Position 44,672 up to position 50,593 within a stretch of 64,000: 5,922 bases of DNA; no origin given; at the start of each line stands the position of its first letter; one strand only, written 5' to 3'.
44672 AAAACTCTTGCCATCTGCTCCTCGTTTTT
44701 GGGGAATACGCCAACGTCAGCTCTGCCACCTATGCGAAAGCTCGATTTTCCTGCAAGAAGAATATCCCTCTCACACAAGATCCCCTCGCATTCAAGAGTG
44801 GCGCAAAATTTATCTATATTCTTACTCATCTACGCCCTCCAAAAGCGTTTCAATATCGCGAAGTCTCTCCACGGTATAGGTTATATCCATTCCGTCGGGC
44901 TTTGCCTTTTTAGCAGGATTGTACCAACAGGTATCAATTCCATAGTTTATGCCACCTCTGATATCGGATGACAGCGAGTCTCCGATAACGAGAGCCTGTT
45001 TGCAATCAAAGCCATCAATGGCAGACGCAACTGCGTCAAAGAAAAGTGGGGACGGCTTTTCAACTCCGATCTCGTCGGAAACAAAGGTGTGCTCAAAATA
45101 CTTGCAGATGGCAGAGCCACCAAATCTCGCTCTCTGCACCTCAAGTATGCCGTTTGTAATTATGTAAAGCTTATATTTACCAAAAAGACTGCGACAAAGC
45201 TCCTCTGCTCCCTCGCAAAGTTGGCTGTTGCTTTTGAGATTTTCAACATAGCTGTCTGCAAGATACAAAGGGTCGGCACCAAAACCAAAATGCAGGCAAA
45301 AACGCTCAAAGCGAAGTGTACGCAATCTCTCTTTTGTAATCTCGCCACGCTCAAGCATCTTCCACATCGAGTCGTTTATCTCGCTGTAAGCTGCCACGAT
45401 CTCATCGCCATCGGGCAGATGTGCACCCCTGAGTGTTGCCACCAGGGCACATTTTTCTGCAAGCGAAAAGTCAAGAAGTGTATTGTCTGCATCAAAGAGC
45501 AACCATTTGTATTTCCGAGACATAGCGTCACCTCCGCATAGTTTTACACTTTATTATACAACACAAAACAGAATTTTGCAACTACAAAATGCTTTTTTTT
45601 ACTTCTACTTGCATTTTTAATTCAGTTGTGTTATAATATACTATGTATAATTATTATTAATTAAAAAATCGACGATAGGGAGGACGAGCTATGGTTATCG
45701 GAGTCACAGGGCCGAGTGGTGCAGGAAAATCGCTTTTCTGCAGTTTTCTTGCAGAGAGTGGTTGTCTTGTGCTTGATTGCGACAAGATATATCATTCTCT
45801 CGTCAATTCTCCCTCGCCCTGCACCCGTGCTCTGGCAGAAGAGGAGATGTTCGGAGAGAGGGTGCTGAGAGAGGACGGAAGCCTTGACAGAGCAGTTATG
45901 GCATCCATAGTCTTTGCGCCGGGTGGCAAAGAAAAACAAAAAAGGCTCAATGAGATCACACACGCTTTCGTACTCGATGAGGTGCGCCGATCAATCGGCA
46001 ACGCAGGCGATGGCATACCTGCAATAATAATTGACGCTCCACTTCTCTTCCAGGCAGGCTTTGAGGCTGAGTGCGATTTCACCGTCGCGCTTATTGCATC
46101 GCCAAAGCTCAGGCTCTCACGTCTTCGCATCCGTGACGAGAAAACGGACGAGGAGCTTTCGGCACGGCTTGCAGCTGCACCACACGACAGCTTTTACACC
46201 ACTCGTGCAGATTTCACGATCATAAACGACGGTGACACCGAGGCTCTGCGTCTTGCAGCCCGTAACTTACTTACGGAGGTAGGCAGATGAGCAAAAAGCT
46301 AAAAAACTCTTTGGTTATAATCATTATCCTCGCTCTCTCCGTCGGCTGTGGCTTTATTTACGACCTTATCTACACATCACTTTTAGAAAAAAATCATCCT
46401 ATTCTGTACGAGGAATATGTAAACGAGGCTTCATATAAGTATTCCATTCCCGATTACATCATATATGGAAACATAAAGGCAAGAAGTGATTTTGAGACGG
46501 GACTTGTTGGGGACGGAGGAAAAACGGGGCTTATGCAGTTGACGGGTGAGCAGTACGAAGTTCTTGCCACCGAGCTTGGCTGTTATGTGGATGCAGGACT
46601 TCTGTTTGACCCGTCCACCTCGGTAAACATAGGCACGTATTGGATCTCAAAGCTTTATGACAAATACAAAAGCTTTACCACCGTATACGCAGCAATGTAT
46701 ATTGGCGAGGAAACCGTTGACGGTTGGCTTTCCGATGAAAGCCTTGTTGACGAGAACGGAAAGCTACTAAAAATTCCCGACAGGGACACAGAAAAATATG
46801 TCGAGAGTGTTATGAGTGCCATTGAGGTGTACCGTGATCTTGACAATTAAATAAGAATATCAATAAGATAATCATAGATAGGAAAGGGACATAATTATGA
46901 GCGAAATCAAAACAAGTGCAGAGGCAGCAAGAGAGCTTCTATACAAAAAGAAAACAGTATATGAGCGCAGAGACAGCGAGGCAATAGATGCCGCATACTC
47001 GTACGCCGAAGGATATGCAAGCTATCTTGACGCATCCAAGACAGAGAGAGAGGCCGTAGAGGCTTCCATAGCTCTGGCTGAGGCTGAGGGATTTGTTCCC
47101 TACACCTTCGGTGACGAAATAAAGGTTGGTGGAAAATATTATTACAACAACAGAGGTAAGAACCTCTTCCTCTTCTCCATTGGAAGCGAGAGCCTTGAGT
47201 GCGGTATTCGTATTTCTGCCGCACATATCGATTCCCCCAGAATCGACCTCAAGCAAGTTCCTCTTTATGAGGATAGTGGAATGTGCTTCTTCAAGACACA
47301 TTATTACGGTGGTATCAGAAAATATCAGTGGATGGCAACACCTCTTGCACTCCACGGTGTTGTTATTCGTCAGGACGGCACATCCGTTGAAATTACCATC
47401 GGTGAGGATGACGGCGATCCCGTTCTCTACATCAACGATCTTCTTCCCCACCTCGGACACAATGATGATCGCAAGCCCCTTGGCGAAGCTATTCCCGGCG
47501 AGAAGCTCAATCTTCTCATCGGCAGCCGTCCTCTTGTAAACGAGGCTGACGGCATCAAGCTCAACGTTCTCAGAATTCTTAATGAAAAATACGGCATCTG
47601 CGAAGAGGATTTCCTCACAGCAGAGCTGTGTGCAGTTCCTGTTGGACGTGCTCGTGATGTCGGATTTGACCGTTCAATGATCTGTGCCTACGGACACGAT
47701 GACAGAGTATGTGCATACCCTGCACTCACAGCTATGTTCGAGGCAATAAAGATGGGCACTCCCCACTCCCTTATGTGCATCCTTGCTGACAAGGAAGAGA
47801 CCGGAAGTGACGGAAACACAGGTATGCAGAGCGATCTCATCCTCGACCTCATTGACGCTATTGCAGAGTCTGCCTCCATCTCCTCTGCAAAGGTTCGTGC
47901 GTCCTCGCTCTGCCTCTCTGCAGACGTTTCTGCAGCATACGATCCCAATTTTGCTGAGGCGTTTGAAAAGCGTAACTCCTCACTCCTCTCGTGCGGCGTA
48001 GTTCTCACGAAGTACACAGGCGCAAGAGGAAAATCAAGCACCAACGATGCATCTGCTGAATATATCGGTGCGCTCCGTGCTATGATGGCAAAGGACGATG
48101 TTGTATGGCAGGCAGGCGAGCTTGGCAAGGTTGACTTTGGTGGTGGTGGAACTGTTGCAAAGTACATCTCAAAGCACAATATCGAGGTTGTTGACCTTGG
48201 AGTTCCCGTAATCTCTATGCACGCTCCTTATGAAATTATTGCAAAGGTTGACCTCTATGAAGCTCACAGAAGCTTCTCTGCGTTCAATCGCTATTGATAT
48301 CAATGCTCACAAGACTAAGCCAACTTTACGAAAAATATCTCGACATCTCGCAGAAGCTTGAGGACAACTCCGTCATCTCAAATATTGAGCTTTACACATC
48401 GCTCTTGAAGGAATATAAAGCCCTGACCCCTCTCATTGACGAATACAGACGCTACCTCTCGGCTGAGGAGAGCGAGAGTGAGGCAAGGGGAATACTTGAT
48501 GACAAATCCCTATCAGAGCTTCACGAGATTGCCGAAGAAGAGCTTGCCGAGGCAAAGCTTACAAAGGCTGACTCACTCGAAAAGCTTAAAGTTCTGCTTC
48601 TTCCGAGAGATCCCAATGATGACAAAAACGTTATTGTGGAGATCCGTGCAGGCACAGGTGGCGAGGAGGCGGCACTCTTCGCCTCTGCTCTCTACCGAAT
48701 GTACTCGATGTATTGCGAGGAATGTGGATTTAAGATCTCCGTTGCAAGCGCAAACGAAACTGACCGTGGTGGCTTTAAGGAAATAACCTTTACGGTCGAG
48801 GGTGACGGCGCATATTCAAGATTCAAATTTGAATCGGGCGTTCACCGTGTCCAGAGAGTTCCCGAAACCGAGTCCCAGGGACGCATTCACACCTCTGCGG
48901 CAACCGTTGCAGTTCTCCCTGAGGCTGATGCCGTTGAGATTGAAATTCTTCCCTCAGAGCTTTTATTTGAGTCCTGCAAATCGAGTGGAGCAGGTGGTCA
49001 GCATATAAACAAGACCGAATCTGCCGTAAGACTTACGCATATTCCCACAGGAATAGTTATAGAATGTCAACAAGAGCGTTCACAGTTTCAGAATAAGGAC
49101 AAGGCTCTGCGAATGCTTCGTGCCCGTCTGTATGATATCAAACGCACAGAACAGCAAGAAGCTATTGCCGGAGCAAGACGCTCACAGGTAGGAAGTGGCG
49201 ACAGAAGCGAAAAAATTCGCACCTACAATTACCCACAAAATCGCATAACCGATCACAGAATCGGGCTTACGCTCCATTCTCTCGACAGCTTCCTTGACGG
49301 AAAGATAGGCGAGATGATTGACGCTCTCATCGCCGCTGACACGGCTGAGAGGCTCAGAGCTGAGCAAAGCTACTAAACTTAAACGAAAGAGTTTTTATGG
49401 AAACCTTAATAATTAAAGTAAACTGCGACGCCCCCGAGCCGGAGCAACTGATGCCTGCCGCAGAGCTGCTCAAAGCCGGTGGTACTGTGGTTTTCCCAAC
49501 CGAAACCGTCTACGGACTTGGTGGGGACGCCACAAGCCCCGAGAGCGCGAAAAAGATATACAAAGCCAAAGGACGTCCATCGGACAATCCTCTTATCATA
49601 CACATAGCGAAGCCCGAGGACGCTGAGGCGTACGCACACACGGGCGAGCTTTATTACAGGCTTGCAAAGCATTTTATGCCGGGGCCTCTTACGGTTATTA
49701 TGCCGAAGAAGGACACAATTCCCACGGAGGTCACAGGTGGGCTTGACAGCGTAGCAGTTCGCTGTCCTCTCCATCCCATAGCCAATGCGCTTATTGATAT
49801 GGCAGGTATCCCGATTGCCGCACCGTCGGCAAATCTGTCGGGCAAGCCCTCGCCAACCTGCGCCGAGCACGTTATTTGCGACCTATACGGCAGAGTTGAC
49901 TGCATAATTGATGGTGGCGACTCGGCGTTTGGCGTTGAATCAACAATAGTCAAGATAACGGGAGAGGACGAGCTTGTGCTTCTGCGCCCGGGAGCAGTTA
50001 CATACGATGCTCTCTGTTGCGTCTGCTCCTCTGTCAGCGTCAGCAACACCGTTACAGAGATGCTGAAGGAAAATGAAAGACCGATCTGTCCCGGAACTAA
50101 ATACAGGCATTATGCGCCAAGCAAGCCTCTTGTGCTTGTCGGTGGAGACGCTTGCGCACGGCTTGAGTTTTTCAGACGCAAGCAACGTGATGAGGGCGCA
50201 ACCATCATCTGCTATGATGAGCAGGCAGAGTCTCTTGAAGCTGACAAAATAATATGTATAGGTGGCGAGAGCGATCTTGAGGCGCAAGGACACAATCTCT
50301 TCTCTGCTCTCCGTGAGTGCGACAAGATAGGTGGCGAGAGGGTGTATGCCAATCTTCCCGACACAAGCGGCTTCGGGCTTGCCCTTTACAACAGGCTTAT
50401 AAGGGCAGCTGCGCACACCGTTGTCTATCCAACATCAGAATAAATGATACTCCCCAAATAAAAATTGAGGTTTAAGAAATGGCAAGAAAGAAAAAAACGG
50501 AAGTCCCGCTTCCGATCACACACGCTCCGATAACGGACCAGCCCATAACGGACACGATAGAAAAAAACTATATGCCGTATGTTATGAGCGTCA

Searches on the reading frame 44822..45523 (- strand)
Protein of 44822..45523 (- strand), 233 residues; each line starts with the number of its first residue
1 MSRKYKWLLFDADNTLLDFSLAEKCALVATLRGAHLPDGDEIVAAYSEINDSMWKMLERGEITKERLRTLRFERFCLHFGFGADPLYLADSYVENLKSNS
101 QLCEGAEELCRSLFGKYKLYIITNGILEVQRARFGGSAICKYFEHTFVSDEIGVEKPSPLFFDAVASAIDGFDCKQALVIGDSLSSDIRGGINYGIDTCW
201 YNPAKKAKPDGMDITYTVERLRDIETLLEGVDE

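Call 36: search_protein_families(library=pfam, proteins=[window:44822-45523:-], max_evalue=0.00001)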
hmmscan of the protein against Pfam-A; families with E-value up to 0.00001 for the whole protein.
window:44822-45523:- (233 aa): 3 families
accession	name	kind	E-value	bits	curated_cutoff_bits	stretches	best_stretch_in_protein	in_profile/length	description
PF00702.32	Hydrolase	-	8.8e-15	56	26.4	1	5-194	1-190/191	haloacid dehalogenase-like hydrolase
PF13419.12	HAD_2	-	5.2e-11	43.4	23.8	1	9-200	2-177/178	Haloacid dehalogenase-like hydrolase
PF13242.12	Hydrolase_like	-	2.1e-09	37.6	22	1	155-210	3-57/75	HAD-hyrolase-like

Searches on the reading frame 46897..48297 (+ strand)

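Call 88: search_protein_families(library=pfam, proteins=[window:46897-48297:+], max_evalue=0.00001)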
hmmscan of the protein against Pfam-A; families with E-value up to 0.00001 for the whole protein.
window:46897-48297:+ (466 aa): 1 family
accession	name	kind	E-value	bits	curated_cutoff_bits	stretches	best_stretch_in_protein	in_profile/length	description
PF02127.20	Peptidase_M18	-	2.4e-77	261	24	1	43-463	1-431/432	Aminopeptidase I zinc metalloprotease (M18)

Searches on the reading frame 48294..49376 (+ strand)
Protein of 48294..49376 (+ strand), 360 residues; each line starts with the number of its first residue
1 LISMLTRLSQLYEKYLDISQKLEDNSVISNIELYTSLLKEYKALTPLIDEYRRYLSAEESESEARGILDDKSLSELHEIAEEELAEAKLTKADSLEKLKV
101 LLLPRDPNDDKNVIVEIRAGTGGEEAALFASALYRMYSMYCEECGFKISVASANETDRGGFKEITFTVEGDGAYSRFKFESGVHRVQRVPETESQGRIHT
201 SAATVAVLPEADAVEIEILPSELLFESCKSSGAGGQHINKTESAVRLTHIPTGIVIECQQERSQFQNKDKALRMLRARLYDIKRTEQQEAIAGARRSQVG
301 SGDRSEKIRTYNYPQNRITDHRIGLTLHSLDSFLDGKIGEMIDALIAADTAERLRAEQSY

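Call 88: search_protein_families(library=pfam, proteins=[window:48294-49376:+], max_evalue=0.00001)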
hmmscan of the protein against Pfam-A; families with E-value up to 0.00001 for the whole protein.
window:48294-49376:+ (360 aa): 2 families
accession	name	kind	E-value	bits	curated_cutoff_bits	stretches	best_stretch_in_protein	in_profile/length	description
PF03462.23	PCRF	-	2.2e-68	230.3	24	1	13-205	3-194/194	PCRF domain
PF00472.26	RF-1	-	3.3e-42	143.5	35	1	213-322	2-116/116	RF-1 domain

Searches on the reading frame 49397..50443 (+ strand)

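Call 88: search_protein_families(library=pfam, proteins=[window:49397-50443:+], max_evalue=0.00001)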
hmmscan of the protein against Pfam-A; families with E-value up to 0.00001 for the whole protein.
window:49397-50443:+ (348 aa): 2 families
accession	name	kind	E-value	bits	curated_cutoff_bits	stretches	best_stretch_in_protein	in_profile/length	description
PF01300.24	Sua5_yciO_yrdC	-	1.8e-58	197.4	25.1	1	23-199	1-178/178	Telomere recombination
PF03481.19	Sua5_C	-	3e-26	93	22.9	1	220-339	18-136/136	Threonylcarbamoyl-AMP synthase, C-terminal domain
